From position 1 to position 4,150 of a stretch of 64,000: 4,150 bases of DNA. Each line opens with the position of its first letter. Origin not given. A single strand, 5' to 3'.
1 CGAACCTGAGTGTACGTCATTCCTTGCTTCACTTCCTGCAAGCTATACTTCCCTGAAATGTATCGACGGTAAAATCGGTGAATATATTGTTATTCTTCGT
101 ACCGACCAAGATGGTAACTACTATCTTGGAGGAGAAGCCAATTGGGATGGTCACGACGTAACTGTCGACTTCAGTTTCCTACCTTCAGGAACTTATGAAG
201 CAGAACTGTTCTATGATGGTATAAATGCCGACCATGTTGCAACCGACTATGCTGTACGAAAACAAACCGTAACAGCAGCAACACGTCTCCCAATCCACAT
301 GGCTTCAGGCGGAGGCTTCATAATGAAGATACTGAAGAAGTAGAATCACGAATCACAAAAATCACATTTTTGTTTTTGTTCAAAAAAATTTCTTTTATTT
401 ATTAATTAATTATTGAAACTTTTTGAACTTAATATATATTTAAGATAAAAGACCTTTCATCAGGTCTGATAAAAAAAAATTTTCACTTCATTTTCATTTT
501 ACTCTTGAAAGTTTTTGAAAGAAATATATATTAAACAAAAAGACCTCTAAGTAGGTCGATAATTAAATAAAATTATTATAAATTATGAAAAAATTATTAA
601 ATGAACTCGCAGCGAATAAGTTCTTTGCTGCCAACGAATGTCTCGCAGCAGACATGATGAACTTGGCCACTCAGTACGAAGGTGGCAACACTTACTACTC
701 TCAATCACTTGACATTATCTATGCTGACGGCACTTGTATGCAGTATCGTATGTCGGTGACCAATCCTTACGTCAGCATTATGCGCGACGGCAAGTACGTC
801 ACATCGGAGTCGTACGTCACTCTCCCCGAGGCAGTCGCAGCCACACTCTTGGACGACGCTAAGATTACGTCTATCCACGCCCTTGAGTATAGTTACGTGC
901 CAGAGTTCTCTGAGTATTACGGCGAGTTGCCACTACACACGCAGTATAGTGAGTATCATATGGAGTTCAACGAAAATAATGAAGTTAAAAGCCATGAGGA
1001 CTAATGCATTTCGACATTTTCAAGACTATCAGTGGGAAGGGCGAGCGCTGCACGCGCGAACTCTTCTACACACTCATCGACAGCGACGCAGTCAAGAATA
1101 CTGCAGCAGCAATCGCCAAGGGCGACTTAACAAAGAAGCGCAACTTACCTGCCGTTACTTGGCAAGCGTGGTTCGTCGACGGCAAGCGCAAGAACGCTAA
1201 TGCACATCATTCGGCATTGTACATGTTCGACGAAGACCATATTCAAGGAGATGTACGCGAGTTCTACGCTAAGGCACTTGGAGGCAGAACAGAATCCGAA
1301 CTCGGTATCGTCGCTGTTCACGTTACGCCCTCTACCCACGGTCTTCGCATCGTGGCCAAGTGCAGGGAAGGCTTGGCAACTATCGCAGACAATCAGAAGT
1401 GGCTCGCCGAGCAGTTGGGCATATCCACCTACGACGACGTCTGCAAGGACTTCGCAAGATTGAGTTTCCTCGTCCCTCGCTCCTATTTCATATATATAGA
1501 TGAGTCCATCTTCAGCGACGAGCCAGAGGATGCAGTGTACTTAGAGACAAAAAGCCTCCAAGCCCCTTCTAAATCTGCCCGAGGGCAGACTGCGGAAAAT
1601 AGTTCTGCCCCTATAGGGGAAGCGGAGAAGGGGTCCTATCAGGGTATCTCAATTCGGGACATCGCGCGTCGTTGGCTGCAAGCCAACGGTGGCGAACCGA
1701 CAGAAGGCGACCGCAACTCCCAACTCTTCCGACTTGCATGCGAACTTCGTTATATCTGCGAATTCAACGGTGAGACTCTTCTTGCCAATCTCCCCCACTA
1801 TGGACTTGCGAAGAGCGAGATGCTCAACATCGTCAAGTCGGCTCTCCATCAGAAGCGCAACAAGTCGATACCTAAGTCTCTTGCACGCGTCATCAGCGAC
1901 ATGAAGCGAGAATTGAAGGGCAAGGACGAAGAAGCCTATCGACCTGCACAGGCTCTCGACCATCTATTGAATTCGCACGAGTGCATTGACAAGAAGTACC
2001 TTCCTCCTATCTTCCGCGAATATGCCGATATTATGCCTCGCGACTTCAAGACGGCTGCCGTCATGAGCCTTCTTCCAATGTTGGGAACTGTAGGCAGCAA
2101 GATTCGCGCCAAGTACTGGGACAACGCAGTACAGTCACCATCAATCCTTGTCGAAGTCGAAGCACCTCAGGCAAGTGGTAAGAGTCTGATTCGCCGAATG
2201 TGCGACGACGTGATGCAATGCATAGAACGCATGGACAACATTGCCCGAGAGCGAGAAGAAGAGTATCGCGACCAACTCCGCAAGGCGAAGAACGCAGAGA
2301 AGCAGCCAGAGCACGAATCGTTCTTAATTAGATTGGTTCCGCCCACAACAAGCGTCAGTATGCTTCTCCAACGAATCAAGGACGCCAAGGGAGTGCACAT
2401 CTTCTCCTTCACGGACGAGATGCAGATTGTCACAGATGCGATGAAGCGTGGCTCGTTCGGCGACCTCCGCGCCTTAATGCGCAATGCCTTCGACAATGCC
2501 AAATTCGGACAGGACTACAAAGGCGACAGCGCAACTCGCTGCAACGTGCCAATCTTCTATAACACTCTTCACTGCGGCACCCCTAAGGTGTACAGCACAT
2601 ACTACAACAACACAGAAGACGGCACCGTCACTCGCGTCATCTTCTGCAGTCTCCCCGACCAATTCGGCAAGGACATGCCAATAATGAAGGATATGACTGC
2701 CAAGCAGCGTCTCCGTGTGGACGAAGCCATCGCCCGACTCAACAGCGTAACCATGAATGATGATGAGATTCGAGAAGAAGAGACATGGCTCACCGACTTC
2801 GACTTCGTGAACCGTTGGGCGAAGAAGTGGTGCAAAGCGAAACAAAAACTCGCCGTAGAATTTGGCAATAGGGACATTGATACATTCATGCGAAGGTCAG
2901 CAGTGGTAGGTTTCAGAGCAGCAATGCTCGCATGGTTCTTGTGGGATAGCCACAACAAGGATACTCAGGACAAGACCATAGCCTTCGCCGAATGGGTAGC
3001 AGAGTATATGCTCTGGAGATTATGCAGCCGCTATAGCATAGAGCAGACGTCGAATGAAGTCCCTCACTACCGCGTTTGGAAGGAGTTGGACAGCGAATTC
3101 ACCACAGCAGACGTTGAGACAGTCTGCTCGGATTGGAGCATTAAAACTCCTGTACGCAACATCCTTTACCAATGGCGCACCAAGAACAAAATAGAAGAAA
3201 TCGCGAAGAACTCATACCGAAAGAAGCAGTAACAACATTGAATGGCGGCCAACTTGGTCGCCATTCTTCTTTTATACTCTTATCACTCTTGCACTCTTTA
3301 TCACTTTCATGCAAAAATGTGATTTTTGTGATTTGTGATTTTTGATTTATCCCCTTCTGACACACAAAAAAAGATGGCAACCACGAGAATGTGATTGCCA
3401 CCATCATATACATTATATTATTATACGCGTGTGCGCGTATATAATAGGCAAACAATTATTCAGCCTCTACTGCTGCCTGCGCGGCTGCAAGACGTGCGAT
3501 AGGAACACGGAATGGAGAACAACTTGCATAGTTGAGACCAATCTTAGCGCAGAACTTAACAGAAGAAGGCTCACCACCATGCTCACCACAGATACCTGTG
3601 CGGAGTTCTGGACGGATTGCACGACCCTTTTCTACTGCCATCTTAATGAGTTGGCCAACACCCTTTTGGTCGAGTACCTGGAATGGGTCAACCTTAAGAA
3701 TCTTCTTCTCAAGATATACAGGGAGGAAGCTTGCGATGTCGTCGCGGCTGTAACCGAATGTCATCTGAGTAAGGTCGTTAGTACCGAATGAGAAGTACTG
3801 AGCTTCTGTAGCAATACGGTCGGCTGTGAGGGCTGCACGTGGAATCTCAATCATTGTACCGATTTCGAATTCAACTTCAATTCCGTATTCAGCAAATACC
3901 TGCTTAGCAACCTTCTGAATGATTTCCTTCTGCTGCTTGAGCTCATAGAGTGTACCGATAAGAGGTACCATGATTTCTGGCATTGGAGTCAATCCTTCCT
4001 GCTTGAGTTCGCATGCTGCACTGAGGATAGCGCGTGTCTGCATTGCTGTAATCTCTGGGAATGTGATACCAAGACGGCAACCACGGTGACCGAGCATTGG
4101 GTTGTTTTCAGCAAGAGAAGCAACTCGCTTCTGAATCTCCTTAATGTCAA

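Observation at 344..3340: GC-rich two-gene cassette bracketed by a 28/29-nt inverted repeat between convergent GH97 and ppdK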

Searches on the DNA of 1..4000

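Call 99: search_rna_families(source=window, start=1, end=4000, threshold=evalue, max_evalue=0.1)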
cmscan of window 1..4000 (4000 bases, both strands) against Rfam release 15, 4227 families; matches with E-value up to 0.1: 0.
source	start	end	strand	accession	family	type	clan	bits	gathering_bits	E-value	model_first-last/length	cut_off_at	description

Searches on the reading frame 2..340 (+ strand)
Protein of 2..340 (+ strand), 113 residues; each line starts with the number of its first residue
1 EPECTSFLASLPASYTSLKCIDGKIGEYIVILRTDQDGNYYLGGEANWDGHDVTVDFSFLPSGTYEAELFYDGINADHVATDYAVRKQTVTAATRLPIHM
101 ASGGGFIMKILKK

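Call 5: search_protein_families(library=pfam, proteins=[window:2-340:+], max_evalue=0.01)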
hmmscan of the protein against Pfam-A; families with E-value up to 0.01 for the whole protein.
window:2-340:+ (113 aa): 1 family
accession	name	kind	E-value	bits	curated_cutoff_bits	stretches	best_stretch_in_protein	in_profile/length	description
PF14509.12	GH97_C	-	8.3e-25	87.3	25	1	18-110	5-96/97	Glycosyl-hydrolase 97 C-terminal, oligomerisation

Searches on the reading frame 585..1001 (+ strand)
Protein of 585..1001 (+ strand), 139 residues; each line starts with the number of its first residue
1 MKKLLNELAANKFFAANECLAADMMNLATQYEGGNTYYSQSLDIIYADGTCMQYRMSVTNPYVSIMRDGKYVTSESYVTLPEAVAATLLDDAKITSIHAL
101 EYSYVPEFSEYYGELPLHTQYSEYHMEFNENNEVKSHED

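Call 5: search_protein_families(library=pfam, proteins=[window:585-1001:+], max_evalue=0.01)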
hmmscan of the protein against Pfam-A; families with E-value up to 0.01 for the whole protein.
window:585-1001:+ (139 aa): 0 families

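Call 9: search_protein_families(library=phrogs, proteins=[window:585-1001:+], max_evalue=0.01)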
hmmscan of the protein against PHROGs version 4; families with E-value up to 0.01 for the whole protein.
window:585-1001:+ (139 aa): 0 families

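Call 10: search_protein_families(library=ncbifam, proteins=[window:585-1001:+], max_evalue=0.01)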
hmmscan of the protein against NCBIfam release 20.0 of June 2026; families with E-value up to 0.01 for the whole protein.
window:585-1001:+ (139 aa): 0 families

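Call 32: find_encoding_contigs(protein=window:585-1001:+, flank=5000, max_places=10)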
Protein window:585-1001:+ (139 aa): 1 contig read that carries it; 1 place shown.
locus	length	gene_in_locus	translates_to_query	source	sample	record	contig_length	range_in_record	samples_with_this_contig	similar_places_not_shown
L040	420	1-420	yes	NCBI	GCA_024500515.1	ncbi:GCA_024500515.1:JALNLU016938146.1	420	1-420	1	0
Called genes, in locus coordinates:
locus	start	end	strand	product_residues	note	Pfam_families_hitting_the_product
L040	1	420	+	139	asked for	?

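Call 70: search_protein_families(library=pfam, proteins=[window:585-1001:+], max_evalue=1)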
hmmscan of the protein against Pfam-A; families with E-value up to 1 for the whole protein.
window:585-1001:+ (139 aa): 1 family
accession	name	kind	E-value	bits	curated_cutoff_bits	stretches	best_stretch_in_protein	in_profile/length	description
PF07861.16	WND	-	0.097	12.5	27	1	44-98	72-126/239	WisP family N-Terminal Region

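Call 93: find_homologous_proteins(query=window:585-1001:+, max_evalue=0.001)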
Query window:585-1001:+ (139 aa): 4 proteins with E <= 0.001 among 16 candidates.
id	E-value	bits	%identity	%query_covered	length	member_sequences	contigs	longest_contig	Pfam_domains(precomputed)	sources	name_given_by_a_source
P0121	2.3e-86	304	100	100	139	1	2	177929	-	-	-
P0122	7.9e-74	264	88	100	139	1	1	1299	-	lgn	-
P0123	3.5e-67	242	81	100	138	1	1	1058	-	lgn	-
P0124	5.0e-66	238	79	100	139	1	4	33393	-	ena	-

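Call 120: predict_structure(alignment_id=A4)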
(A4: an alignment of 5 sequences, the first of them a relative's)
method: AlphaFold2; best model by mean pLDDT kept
length: 139 residues; sequences in the alignment: 5
mean_pLDDT: 85.9   pTM: 0.80
mean pLDDT of the five models: 85.9, 82.2, 80.2, 79.0, 49.3
residues with pLDDT >= 90: 75; 70-90: 44; 50-70: 18; < 50: 2
segments of 3 or more residues with pLDDT < 50: none
pLDDT, mean of each block of 10 residues (from residue 1): 90 94 85 76 96 93 93 90 93 95 71 63 93 70
secondary structure, 60 per line:
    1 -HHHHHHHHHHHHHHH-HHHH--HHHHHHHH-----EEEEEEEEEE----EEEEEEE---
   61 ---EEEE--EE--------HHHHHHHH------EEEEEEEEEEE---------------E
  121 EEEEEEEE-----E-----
elements in order: H2-16 H18-21 H24-31 E37-46 E51-57 E64-67 H80-87 E94-104 E120-128

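Call 122: fold_search(model_id=the predicted structure, library=pdb)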
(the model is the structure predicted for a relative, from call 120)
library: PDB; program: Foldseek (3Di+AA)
matches with E <= 10: 1178; with E <= 0.001: 0
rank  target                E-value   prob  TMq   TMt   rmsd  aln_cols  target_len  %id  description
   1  5yr1                  1.2e-02  0.75  0.32  0.20  21.2       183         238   14  Crystal Structure of Cypovirus Polyhedra R13A/E73C/Y83C/S193C/A194C Mutant (released 2018-02-21)
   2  5n9j_Y                2.0e-02  0.85  0.31  0.24   9.6        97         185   12  Core Mediator of transcriptional regulation (released 2017-05-17)
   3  5yrb                  2.4e-02  0.51  0.30  0.19  19.1       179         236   13  Crystal Structure of Oxidized Cypovirus Polyhedra R13A/E73C/Y83C/S193C/A194C Mutant (released 2018-02-21)
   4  5yra                  3.6e-02  0.57  0.32  0.19  20.8       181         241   13  Crystal Structure of Cypovirus Polyhedra R13A/S193C/A194C Mutant (released 2018-02-21)
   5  5axv                  4.3e-02  0.41  0.30  0.19  20.7       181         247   12  Crystal Structure of Cypovirus Polyhedra R13K Mutant (released 2015-11-11)
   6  5yr9                  4.9e-02  0.47  0.32  0.20  19.8       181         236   14  Crystal Structure of Cypovirus Polyhedra R13A/E73C/Y83C Mutant (released 2018-02-21)
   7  7okt_B                5.2e-02  0.89  0.34  0.30   9.4       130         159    6  X-ray structure of soluble EPCR in C2221 space group (released 2022-04-27)
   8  4s1k                  5.2e-02  0.57  0.32  0.20  19.9       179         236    8  Structure of Uranotaenia sapphirina cypovirus (CPV17) polyhedrin at 100 K (released 2015-03-25)
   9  2oh6                  5.2e-02  0.54  0.32  0.19  18.8       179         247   12  The Crystal Structure of Recombinant Cypovirus Polyhedra (released 2007-03-06)
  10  5yrc                  5.2e-02  0.51  0.32  0.20  20.8       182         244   13  Crystal Structure of Oxidized Cypovirus Polyhedra R13A/E73C/Y83C Mutant (released 2018-02-21)
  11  5exy                  5.5e-02  0.54  0.32  0.19  19.4       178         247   13  Crystal structure of in cellulo recombinant CPV1 Polyhedra (released 2016-05-25)
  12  7wyr                  5.8e-02  0.41  0.32  0.19  20.8       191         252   14  Crystal structure of Cypovirus Polyhedra mutant fused with CLN025 (released 2023-02-22)
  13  6rpt_C                6.2e-02  0.93  0.32  0.39   9.0        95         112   14  Structure of tick complement inhibitor CirpT1 complexed with macroglobubulin domain 4 of human complement C5 (released 2020-01-08)
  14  5gqj                  6.2e-02  0.47  0.32  0.20  20.8       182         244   13  Crystal structure of Cypovirus Polyhedra mutant with deletion of Ser193 and Ala194 (released 2017-02-15)
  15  5a9p                  6.5e-02  0.35  0.24  0.14  18.1       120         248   11  Crystal structure of Operophtera brumata CPV18 polyhedra (released 2015-09-02)
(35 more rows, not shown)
